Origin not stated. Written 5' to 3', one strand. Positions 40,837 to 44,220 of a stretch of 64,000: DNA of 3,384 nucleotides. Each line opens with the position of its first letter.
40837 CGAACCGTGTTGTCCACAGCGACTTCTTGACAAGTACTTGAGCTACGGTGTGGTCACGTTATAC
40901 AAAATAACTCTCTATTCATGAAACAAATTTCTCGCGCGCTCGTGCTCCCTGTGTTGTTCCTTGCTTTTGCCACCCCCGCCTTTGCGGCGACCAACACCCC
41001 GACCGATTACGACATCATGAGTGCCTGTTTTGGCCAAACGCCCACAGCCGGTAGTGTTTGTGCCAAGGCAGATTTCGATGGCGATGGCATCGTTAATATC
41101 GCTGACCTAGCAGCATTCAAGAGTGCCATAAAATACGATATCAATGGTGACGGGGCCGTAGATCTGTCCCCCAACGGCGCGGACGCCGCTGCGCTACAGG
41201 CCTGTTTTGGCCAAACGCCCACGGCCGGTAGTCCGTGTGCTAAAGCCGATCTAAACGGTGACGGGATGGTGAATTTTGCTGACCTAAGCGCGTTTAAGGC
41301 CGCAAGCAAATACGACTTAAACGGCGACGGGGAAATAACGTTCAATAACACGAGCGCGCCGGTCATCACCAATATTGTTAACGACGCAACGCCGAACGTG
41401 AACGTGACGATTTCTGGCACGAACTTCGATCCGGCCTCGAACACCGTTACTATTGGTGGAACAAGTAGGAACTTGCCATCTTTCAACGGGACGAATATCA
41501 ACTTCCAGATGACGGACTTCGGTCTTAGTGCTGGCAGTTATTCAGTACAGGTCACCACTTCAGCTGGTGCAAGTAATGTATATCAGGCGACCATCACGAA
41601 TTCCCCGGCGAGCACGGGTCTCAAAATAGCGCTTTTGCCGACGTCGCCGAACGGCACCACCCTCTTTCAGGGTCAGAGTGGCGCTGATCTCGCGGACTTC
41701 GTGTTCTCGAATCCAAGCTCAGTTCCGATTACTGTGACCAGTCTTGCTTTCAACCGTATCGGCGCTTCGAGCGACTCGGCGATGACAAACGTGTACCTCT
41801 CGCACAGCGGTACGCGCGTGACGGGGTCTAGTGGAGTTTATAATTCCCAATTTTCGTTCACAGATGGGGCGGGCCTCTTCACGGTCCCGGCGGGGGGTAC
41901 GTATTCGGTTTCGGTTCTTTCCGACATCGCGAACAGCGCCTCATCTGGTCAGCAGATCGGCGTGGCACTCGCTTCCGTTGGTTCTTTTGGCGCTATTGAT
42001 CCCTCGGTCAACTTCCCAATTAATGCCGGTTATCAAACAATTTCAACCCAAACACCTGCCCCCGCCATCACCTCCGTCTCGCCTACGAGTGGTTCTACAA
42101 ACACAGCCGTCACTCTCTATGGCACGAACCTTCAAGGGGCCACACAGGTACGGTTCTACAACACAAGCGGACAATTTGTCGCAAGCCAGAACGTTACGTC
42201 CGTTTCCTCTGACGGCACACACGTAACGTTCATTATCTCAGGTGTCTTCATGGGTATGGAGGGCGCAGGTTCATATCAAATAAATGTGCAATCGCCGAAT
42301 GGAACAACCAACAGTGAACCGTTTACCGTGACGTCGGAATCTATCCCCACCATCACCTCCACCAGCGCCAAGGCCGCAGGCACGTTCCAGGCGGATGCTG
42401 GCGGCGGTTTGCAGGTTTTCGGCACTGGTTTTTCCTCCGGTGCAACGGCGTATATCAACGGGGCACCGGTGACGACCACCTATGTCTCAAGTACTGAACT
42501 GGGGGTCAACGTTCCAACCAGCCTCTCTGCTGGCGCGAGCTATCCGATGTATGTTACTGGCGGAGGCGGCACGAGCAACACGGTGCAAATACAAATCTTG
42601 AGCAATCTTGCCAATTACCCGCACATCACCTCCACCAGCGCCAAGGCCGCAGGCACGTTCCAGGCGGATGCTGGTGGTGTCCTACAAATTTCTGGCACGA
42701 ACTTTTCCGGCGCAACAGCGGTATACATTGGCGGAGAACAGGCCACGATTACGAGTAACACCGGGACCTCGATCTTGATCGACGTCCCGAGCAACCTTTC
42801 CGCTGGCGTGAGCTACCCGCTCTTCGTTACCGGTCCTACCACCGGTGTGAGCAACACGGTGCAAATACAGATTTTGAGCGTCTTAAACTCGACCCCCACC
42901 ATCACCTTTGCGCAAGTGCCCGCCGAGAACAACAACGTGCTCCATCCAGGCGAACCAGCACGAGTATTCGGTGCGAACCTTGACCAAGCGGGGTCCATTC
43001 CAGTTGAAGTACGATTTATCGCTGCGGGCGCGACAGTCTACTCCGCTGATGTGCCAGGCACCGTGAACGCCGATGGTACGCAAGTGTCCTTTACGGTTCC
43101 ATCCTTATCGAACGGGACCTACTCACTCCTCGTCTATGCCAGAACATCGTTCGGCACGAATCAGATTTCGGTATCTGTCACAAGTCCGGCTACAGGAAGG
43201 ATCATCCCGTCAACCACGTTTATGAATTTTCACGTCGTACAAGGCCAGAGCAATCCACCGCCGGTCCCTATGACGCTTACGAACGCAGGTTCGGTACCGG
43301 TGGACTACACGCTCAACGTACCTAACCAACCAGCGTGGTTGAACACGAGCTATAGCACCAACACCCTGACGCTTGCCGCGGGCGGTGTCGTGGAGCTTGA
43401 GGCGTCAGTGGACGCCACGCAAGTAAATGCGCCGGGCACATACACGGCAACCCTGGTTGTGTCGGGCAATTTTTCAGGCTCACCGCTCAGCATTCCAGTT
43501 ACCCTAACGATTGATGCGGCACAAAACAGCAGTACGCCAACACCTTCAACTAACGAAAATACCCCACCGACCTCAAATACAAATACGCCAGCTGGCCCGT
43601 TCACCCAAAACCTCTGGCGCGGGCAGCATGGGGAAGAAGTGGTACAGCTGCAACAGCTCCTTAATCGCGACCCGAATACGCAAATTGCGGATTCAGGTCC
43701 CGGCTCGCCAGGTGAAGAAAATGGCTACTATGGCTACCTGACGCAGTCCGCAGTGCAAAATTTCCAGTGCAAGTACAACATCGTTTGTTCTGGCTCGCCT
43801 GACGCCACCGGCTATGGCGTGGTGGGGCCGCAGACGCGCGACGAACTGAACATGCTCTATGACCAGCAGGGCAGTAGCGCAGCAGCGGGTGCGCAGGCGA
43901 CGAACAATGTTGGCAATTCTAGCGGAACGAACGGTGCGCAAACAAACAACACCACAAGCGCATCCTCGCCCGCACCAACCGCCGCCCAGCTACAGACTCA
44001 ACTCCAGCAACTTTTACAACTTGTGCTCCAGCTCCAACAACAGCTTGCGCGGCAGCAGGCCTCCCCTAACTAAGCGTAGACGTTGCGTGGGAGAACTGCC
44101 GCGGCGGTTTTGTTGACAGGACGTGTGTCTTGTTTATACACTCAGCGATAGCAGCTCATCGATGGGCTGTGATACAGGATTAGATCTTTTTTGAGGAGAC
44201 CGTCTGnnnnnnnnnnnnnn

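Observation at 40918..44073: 1051-aa secreted protein with two tandem N-terminal dockerins, TIG repeats and a peptidoglycan-binding domain, inserted between fusA and tuf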

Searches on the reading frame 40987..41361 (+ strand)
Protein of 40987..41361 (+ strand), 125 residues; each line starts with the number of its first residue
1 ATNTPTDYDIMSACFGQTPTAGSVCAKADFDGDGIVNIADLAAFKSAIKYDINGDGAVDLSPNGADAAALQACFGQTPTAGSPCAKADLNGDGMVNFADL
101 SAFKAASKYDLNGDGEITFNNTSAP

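Call 18: find_homologous_proteins(query=window:40987-41361:+, max_evalue=0.001)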
Query seq(125 aa) (125 aa): 2 proteins with E <= 0.001 among 166 candidates.
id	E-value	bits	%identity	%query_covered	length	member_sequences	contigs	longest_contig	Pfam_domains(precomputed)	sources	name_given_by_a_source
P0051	1.7e-4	39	38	78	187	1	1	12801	PF02412.24,PF00404.25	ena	-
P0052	6.3e-4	37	44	62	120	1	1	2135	PF02412.24,PF00404.25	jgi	jgi:hypothetical protein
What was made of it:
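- Tried and rejected: The N-terminal query gave only two generic TSP3/dockerin proteins (call 18).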

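Call 28: search_solved_structures(query=A1, max_evalue=1, show_alignments=2)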
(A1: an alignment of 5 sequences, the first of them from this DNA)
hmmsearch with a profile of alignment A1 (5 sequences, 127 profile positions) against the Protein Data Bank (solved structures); distinct sequences matched with E-value up to 1: 221 (the best 60 are shown).
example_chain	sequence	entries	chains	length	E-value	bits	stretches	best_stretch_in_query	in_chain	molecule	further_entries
2jnx_A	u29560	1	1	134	2.4e-05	27.4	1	88-120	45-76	Calcium binding protein 2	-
2y3n_B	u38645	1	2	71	0.00034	23.7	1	6-43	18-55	CELLULOSOMAL FAMILY-48 PROCESSIVE GLYCOSIDE HYDROLASE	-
2k0j_A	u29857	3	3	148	0.00047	23.2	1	40-118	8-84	calmodulin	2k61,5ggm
2ccl_B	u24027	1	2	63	0.00055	23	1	89-108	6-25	ENDO-1,4-BETA-XYLANASE Y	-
1ohz_B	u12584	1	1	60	0.00062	22.8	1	88-108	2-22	ENDO-1,4-BETA-XYLANASE Y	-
8b6q_A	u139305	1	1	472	0.00071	22.6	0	38-117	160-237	Haloalkane dehalogenase,Calmodulin-1,Haloalkane dehalogenase,Calmodulin-1,M13 peptide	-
6hcs_A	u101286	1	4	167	0.00097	22.2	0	40-104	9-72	Calmodulin-1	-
5nrk_B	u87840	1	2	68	0.0012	21.9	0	83-105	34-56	DocCel5: Type I dockerin repeat domain from A. cellulolyticus family 5 endoglucanase WP_01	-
1jfj_A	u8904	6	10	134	0.0012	21.9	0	29-103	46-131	CALCIUM-BINDING PROTEIN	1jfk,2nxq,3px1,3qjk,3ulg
2m7n_A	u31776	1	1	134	0.0013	21.8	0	29-103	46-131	Calcium-binding protein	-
3u0k_A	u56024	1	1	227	0.0013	21.8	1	39-119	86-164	RCaMP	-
5lxv_B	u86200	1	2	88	0.0013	21.7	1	88-120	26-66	Carbohydrate-binding protein WP_009985128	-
3ox6_A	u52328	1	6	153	0.0014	21.7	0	104-123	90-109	Calcium-binding protein 1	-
5nrm_B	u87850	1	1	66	0.0014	21.7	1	89-122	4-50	DocCel5: Type I dockerin repeat domain from A. cellulolyticus family 5 endoglucanase WP_01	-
3ox5_A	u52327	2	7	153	0.0014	21.7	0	104-123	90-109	Calcium-binding protein 1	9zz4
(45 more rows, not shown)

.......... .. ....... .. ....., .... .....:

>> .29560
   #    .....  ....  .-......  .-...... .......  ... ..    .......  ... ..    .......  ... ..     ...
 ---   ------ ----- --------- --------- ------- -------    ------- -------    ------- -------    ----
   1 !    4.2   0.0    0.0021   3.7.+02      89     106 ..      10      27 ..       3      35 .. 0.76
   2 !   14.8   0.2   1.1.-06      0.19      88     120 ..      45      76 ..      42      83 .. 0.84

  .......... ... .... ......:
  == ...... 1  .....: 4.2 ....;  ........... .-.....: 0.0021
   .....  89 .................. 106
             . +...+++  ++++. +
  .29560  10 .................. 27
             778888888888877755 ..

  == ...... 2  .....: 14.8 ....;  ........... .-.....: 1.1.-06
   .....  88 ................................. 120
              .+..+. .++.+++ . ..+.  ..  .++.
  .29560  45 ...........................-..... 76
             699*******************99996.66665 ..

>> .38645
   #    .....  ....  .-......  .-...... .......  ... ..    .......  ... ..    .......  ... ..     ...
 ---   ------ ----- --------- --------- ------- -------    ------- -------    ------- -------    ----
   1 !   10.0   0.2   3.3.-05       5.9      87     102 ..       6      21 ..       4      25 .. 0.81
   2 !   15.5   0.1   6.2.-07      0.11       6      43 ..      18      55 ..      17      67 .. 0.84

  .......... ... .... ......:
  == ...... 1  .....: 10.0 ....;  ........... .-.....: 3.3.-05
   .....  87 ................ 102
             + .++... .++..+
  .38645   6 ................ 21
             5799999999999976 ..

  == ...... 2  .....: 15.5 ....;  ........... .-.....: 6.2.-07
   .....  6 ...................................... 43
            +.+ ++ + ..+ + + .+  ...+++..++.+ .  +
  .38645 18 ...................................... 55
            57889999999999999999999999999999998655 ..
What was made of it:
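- In a PDB profile search, a real dockerin (2y3n_B) aligns its helix-linker-loop segment to the Cys-containing segment (call 28). PDB profile hits to EF-hand proteins and to dockerins have similar E-values (call 28).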

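Call 37: predict_structure(alignment_id=A1)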
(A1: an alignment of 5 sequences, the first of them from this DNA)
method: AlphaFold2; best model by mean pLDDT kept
length: 125 residues; sequences in the alignment: 5
mean_pLDDT: 90.8   pTM: 0.82
mean pLDDT of the five models: 90.8, 90.6, 89.8, 89.5, 89.3
residues with pLDDT >= 90: 104; 70-90: 14; 50-70: 2; < 50: 5
segments of 3 or more residues with pLDDT < 50: 123-125
pLDDT, mean of each block of 10 residues (from residue 1): 81 95 93 96 96 93 93 91 90 94 96 92 50
secondary structure, 60 per line:
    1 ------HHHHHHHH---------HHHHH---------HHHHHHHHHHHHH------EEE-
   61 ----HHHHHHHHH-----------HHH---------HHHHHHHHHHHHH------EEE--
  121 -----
elements in order: H7-14 H24-28 H38-50 E57-59 H65-73 H97-109 E116-118
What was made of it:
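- N-terminal model pLDDT 90.8, pTM 0.82 (call 37).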

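Call 41: fold_search(model_id=the predicted structure, library=pdb)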
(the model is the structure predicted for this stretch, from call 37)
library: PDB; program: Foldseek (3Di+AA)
matches with E <= 10: 353; with E <= 0.001: 0
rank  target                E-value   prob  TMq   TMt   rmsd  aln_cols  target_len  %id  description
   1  2fot_A                6.9e-02  0.33  0.19  0.18  13.1        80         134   21  Crystal structure of the complex between calmodulin and alphaII-spectrin (released 2006-09-05)
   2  7zrq_A                9.1e-02  0.25  0.20  0.18  12.9       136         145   16  1.68 Angstrom crystal structure of Ca/CaM-E140G:CaMKIIdelta peptide complex (released 2022-12-28)
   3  6u2m_A                9.6e-02  0.38  0.20  0.07  11.2        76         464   24  Crystal structure of a HaloTag-based calcium indicator, HaloCaMP V2, bound to JF635 (released 2020-09-30)
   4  6xw2                  1.0e-01  0.16  0.17  0.09  12.8       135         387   20  Crystal structure of the bright genetically encoded calcium indicator NCaMP7 based on mNeonGreen fluorescent protein (released 2020-01-29)
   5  6hcs_E                1.3e-01  0.35  0.19  0.18  10.4        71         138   24  Crystal structure of CaM-peptide complex containing AzF at position 108 (released 2018-12-05)
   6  2pq3                  1.3e-01  0.25  0.17  0.26  11.4        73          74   25  N-Terminal Calmodulin Zn-Trapped Intermediate (released 2007-10-16)
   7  9mvw_A                1.5e-01  0.30  0.19  0.16  10.5        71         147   24  Crystal structure of S101F calmodulin - CaM:RM20 analog complex (released 2026-01-21)
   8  1niw_A                1.6e-01  0.23  0.18  0.16  11.6        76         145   25  Crystal structure of endothelial nitric oxide synthase peptide bound to calmodulin (released 2003-02-18)
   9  6hr1_A                1.7e-01  0.33  0.21  0.08  11.8        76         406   24  Crystal structure of the YFPnano fusion protein (released 2020-04-08)
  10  6u39_Q                1.7e-01  0.21  0.19  0.18  13.8        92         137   23  2.4 Angstrom crystal structure of the D129G Ca-CaM:CaV1.2 IQ domain complex (released 2020-02-19)
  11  1mxe_A                1.7e-01  0.18  0.19  0.17  12.9       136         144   15  Structure of the Complex of Calmodulin with the Target Sequence of CaMKI (released 2002-12-04)
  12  6daf_A                1.8e-01  0.28  0.20  0.18  11.2        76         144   24  2.4 Angstrom crystal structure of the F141L Ca/CaM:CaV1.2 IQ domain complex (released 2018-10-17)
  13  3uct_A                1.8e-01  0.21  0.17  0.26  11.3        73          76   25  Structure of Mn2+-bound N-terminal domain of calmodulin in the presence of Zn2+ (released 2012-08-08)
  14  3gn4_F                1.9e-01  0.23  0.17  0.15  10.7        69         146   23  Myosin lever arm (released 2009-09-08)
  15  2hqw_A                1.9e-01  0.16  0.20  0.18  13.2       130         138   18  Crystal Structure of Ca2+/Calmodulin bound to NMDA Receptor NR1C1 peptide (released 2007-11-13)
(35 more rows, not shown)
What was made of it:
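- On Dockerin (Pfam PF00404 Dockerin_1): Caveat: Foldseek found nothing significant (call 41), and the model is a prediction from a 5-row alignment.
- Foldseek found nothing significant (call 41).
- Tried and rejected: Nothing was significant (call 41).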

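Call 69: find_related_loci(query=A1, collection=metagenome_contigs, flank=6000)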
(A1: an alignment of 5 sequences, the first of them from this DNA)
Query A1 (125 aa) in metagenome_contigs; peptide patterns used: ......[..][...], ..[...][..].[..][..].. (x = any residue, [..] = any of these).
600 stretches matched a pattern (row limit reached: there are more); 24 encode a relative of the query (tblastn E <= 1e-3); 24 distinct loci.
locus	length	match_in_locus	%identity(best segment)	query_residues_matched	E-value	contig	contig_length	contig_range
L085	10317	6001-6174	51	6-120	2e-13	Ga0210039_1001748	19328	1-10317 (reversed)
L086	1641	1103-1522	34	7-114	9e-11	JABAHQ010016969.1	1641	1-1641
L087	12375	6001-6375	35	18-117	3e-16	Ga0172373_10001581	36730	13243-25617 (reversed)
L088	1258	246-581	36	20-121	3e-8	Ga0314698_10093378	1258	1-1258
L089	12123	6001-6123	54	29-117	5e-7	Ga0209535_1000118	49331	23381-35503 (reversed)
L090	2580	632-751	53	29-117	5e-7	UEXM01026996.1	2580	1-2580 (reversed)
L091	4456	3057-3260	47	29-106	1e-6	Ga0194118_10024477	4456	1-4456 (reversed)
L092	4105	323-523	32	36-124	2e-6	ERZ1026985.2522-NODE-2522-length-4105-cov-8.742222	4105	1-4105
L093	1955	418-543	51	27-117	3e-6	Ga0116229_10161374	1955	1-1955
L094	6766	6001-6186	39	41-104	5e-6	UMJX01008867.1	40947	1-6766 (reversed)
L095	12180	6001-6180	49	9-117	7e-6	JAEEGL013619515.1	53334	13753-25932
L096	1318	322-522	31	36-124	7e-6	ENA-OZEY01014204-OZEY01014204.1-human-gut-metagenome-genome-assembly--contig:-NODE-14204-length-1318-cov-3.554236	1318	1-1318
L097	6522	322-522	31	36-124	1e-5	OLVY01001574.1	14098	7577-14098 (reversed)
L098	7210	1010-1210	31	36-124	1e-5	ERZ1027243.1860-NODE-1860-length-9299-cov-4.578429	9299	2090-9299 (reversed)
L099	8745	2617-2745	47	29-117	8e-6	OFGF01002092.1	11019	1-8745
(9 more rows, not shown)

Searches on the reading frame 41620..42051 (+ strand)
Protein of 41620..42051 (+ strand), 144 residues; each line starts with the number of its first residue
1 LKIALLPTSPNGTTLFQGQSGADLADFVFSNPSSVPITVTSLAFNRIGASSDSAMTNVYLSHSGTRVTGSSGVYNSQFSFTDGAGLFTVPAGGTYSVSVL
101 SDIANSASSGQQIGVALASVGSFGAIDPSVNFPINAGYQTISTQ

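Call 88: search_solved_structures(query=window:41620-42051:+, max_evalue=1)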
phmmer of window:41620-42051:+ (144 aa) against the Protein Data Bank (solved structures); distinct sequences matched with E-value up to 1: 2.
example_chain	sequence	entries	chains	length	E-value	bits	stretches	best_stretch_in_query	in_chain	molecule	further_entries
4dy5_A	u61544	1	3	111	0.67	13.4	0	73-102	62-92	Gifsy-1 prophage protein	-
1yhu_D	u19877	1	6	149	0.71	13.3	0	21-90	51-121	hemoglobin B2 chain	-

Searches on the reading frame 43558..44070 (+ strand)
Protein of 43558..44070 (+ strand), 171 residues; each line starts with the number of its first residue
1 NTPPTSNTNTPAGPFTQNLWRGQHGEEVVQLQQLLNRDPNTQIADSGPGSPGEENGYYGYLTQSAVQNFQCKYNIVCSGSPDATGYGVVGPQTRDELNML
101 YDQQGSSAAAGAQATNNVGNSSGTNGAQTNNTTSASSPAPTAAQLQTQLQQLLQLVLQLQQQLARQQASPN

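Call 29: search_solved_structures(query=window:43558-44070:+, max_evalue=1, show_alignments=2)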
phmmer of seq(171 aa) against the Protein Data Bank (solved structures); distinct sequences matched with E-value up to 1: 5.
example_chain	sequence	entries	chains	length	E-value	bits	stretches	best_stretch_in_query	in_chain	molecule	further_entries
6g6m_A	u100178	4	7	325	1.2e-09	42.2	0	63-117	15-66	Tako8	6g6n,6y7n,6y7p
6y7o_A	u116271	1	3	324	1.3e-09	42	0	63-85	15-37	Tako8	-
6g6o_A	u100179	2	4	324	0.0059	20.4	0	63-106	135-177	Ika8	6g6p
6tci_A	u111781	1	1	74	0.36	14.6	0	17-82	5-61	Spore cortex-lytic enzyme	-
1lbu_A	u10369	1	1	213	0.47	14.2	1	25-122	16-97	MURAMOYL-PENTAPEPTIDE CARBOXYPEPTIDASE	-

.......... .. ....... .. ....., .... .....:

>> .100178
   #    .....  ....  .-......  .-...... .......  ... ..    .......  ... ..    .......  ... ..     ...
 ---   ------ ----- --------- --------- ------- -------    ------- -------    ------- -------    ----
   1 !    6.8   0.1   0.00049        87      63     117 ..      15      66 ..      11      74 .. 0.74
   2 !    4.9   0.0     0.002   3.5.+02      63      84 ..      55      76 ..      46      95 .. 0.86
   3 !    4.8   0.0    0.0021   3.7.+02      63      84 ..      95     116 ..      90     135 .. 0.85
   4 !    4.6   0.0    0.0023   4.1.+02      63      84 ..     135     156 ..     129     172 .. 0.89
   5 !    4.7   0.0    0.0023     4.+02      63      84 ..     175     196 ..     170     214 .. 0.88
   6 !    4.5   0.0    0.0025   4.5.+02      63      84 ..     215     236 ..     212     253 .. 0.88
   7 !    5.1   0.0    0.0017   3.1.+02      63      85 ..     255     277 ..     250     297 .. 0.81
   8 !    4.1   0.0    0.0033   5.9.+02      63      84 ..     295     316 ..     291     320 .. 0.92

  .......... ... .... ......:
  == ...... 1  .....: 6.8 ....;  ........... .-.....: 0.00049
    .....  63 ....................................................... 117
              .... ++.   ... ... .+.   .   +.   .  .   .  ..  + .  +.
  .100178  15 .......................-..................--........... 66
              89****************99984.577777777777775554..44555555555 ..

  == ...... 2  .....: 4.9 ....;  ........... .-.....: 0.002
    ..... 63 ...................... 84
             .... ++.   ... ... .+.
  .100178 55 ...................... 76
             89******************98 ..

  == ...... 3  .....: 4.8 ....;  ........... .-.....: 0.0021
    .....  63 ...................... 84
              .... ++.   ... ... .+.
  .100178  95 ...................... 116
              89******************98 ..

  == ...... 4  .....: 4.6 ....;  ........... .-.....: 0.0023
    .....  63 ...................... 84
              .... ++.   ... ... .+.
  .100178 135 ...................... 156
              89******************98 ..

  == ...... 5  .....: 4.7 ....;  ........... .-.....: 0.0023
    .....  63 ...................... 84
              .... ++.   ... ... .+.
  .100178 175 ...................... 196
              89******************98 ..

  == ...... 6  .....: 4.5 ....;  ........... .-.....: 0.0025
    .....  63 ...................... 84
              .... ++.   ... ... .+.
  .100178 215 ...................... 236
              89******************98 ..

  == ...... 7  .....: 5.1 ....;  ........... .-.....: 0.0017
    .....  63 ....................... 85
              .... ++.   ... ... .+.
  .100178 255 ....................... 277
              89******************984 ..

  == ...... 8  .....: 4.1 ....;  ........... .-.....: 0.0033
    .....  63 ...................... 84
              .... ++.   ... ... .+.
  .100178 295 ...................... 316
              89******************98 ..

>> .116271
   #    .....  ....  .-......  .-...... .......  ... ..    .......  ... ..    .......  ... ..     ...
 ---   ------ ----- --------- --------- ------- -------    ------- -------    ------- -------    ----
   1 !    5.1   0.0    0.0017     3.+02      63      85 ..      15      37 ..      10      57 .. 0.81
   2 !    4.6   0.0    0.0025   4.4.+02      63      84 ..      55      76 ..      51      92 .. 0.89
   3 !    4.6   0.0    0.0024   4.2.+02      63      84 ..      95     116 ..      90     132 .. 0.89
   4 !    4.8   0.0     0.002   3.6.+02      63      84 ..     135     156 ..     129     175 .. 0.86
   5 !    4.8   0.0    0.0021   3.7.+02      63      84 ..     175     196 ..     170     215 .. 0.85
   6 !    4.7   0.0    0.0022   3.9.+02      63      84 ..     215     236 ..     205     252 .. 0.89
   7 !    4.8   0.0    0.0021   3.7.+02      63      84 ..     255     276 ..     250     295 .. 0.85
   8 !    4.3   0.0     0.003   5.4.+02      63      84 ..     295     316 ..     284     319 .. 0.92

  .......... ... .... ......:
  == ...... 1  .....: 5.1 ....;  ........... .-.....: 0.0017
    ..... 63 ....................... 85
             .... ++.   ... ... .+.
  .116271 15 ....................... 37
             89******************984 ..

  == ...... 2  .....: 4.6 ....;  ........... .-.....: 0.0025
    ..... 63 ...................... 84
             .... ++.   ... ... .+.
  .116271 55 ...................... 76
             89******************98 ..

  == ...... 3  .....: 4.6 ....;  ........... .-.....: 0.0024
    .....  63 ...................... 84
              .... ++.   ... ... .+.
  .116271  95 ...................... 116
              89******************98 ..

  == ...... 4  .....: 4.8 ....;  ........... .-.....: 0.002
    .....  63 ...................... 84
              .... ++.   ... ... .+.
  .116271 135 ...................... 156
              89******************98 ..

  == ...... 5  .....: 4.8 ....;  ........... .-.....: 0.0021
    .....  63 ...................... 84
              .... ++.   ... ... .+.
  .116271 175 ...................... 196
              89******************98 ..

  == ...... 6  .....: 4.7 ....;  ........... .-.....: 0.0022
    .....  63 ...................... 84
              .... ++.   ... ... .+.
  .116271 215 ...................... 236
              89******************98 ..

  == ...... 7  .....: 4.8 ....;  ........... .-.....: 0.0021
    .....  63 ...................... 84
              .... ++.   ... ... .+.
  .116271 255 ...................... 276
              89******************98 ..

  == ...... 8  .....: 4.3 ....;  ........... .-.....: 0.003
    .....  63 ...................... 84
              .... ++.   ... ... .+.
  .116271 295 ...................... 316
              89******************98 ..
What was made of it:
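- Tried and rejected: The C-terminal query gave only spurious hits to designed WD40-like 'Tako8' proteins and weak SleB and 1lbu hits (call 29).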

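Call 47: predict_structure(alignment_id=A2)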
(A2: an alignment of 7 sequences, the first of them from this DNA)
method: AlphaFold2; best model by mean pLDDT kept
length: 161 residues; sequences in the alignment: 7
mean_pLDDT: 79.4   pTM: 0.58
mean pLDDT of the five models: 79.4, 78.6, 77.5, 73.8, 71.1
residues with pLDDT >= 90: 84; 70-90: 33; 50-70: 16; < 50: 28
segments of 3 or more residues with pLDDT < 50: 101-128
pLDDT, mean of each block of 10 residues (from residue 1): 87 96 94 89 94 97 96 95 95 68 41 35 45 74 90 77 55
secondary structure, 60 per line:
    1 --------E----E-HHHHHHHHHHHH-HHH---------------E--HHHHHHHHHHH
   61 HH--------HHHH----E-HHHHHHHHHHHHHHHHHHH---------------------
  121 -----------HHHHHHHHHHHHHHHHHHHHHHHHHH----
elements in order: H16-27 H50-62 H71-74 H81-99 H132-157
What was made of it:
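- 43603..43869 (+): PG_binding_1-type domain with a conserved Cys pair (aa 896-984; C951, C957). AF2 block-mean pLDDT 87-97 over most of this domain (call 47).
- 43984..44070 (+): C-terminal Q/L-rich amphipathic helix (aa 1023-1051) after an S/T/N-rich linker (aa 985-1022). AF2 predicts a helix at model residues 132-157 (call 47).
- Checked: The terminal helix at aa 1024-1049 is predicted with block-mean pLDDT about 74-90 (call 47).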
